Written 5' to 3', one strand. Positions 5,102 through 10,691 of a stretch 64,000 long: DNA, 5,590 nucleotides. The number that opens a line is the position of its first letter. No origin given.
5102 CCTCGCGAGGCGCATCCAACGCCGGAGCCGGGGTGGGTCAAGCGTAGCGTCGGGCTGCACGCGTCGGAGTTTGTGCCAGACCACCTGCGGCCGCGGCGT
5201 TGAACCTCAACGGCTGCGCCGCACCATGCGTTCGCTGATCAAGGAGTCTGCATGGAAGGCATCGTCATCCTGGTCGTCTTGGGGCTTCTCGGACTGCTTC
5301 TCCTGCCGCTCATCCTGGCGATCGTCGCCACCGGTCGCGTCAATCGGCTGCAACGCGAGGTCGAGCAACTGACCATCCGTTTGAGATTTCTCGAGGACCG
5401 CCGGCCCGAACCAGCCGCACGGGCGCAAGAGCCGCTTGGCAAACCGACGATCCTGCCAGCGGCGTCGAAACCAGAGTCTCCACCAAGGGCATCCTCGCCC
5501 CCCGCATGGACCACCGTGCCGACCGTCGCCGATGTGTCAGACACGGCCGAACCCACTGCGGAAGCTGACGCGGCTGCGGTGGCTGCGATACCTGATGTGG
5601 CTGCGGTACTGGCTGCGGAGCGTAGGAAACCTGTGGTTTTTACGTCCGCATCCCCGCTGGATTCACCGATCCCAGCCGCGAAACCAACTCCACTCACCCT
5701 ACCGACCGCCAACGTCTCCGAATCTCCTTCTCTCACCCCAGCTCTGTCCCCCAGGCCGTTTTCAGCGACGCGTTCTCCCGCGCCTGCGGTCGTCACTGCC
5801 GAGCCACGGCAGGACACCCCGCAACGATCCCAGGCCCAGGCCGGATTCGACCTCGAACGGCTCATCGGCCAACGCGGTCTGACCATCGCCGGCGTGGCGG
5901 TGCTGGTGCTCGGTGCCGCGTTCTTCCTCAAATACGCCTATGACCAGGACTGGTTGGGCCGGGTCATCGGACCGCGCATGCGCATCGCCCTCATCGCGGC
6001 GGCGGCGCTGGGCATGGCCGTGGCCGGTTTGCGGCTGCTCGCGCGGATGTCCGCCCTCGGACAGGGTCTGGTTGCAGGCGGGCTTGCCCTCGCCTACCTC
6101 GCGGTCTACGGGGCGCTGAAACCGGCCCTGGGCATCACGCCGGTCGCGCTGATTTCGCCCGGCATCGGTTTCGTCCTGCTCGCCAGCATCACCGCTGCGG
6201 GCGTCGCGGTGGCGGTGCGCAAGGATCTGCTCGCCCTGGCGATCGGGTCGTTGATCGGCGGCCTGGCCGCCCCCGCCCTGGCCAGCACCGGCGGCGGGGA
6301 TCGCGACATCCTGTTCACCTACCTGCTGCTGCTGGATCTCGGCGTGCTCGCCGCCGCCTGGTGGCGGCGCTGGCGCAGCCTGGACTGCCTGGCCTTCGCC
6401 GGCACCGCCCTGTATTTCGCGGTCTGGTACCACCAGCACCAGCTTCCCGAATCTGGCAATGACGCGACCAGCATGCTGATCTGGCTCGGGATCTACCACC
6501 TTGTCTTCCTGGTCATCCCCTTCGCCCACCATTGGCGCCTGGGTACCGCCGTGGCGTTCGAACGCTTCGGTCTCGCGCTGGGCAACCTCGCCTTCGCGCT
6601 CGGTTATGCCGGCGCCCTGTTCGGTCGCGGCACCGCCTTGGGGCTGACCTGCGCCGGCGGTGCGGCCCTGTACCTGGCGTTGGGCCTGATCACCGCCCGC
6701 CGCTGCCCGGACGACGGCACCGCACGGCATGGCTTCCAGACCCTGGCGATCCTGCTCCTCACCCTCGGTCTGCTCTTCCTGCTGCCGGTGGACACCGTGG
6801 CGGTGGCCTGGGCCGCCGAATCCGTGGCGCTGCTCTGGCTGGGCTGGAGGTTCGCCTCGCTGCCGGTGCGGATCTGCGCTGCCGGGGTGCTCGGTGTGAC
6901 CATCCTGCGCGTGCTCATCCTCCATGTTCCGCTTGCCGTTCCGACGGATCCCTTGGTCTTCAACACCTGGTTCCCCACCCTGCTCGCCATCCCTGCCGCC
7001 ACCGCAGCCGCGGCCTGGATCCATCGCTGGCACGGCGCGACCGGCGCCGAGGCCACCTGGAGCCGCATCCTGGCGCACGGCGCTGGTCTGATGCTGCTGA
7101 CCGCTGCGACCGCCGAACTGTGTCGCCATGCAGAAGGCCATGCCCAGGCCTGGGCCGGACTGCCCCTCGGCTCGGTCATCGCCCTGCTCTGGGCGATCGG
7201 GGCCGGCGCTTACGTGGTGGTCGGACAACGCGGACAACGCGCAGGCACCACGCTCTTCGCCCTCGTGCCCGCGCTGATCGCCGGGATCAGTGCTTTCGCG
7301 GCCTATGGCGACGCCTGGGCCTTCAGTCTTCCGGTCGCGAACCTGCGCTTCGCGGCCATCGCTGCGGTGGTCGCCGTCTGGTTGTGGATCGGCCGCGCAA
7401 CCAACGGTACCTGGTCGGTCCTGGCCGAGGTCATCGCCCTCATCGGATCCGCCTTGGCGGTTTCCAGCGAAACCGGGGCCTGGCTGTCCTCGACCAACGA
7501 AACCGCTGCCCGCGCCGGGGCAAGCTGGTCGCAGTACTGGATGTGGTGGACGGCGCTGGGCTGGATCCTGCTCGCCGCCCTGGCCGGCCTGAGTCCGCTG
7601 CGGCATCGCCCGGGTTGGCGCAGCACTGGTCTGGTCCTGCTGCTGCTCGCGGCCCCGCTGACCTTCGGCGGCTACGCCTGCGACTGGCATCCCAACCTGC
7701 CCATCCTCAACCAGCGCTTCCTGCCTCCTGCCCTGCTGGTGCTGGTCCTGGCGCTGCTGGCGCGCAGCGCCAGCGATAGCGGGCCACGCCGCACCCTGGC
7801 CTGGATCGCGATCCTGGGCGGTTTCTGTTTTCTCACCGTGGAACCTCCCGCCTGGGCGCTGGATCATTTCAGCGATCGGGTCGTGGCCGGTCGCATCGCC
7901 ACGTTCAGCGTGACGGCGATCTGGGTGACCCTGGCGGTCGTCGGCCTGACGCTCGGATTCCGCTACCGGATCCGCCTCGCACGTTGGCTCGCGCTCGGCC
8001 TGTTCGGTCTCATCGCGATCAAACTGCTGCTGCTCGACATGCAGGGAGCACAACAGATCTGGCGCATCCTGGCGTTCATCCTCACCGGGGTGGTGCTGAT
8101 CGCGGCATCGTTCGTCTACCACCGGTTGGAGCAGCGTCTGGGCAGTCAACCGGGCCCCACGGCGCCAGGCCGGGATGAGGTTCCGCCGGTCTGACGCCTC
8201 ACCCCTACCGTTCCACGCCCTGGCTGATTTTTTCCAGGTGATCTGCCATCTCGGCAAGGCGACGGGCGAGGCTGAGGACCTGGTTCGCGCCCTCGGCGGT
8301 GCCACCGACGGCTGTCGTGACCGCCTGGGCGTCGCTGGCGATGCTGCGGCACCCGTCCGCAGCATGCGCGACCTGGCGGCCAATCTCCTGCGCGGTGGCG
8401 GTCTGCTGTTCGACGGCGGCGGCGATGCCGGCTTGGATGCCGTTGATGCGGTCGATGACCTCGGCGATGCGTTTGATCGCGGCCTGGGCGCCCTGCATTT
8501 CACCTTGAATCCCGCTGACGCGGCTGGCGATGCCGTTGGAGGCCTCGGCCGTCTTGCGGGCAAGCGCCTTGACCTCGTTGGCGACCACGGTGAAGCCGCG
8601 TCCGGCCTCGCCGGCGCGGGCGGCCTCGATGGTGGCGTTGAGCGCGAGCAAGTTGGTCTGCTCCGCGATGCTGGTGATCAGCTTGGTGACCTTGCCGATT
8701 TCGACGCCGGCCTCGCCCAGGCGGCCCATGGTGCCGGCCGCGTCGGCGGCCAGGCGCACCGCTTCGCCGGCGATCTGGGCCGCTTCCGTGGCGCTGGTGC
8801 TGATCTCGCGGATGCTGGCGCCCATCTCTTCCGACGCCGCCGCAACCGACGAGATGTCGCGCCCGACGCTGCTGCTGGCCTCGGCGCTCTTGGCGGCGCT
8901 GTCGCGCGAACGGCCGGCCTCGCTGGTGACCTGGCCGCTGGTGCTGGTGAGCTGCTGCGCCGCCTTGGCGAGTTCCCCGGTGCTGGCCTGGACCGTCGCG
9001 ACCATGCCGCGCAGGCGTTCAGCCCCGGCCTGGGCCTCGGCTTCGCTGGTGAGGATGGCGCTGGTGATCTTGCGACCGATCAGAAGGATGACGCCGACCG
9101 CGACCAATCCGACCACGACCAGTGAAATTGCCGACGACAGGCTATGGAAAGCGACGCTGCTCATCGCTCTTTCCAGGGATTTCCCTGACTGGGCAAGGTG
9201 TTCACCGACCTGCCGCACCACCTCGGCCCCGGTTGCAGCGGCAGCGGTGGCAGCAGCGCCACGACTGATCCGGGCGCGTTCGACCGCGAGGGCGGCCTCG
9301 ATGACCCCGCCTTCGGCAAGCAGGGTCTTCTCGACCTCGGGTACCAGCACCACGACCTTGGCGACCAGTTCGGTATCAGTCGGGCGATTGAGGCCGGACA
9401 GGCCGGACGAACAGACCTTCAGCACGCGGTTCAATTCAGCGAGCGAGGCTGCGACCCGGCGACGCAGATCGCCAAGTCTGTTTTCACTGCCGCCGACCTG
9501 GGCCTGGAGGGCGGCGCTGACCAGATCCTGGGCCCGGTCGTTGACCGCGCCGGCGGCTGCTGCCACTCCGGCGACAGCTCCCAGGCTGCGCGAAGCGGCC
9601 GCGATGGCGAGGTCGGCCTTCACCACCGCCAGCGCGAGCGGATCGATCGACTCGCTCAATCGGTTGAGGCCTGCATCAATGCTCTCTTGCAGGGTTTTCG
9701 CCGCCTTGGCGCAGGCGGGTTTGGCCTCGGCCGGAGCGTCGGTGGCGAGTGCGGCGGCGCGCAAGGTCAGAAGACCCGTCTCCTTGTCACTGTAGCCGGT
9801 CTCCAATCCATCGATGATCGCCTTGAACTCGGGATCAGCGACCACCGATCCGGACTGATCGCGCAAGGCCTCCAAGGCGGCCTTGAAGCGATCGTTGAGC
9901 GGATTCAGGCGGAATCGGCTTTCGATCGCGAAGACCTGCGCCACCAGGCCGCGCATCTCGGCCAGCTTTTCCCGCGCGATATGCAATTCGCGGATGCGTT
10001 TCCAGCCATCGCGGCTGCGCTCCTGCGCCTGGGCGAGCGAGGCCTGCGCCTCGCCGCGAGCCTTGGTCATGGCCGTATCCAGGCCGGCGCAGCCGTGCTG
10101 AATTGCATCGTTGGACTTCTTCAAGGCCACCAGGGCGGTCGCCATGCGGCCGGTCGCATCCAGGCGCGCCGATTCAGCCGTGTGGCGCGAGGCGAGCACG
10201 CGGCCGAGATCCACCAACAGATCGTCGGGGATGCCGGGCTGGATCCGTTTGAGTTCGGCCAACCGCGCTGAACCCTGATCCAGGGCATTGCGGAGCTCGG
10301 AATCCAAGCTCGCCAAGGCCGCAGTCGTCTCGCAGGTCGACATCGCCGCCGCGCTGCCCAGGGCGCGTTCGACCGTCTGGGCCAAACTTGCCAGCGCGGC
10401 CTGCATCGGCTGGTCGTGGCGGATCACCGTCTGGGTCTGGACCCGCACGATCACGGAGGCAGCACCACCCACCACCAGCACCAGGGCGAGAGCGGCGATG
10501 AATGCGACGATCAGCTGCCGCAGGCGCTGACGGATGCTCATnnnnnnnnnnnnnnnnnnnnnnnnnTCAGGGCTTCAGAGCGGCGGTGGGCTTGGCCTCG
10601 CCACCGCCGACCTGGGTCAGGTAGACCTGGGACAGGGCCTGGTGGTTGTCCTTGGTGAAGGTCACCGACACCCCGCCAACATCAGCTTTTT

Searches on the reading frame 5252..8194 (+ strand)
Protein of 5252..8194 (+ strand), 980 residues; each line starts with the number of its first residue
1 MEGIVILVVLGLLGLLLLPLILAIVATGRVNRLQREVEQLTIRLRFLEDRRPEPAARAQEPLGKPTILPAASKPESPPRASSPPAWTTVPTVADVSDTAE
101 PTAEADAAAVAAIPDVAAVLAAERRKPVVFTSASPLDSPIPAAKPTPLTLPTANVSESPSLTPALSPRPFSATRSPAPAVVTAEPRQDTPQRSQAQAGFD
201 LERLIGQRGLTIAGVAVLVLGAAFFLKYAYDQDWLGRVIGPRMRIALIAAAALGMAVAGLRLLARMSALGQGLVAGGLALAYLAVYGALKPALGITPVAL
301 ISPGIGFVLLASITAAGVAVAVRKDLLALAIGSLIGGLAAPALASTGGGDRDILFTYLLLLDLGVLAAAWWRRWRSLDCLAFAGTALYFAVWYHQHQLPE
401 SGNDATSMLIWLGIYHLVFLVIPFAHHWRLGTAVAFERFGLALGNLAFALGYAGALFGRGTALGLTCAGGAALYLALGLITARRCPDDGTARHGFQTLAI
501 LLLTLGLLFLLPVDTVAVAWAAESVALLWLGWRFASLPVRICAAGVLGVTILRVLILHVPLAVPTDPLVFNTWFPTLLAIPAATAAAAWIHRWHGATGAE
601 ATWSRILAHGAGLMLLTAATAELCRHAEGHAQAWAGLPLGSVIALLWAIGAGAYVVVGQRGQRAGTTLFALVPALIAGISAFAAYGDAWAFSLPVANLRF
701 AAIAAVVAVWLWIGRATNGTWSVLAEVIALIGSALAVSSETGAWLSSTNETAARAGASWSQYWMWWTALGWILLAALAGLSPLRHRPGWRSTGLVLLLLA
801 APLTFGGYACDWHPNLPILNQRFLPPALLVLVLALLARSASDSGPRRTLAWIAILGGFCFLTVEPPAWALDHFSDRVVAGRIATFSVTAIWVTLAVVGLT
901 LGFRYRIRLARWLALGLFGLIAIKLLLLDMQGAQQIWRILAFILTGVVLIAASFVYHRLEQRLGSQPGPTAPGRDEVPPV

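Call 72: search_protein_families(library=pfam, proteins=[window:5252-8194:+], max_evalue=0.0001)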
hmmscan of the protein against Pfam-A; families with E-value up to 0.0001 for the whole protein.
window:5252-8194:+ (980 aa): 1 family
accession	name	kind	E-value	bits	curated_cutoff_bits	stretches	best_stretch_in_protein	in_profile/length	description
PF10101.14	DUF2339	-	6.1e-66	224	33.6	2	207-800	2-621/659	Predicted membrane protein (DUF2339)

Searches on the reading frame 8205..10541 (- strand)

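Call 72: search_protein_families(library=pfam, proteins=[window:8205-10541:-], max_evalue=0.0001)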
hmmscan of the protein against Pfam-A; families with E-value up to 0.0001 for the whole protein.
window:8205-10541:- (778 aa): 1 family
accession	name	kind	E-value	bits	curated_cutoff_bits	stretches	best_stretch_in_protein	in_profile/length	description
PF00015.26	MCPsignal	-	5.4e-27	95.2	34.6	1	583-728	3-169/172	Methyl-accepting chemotaxis protein (MCP) signalling domain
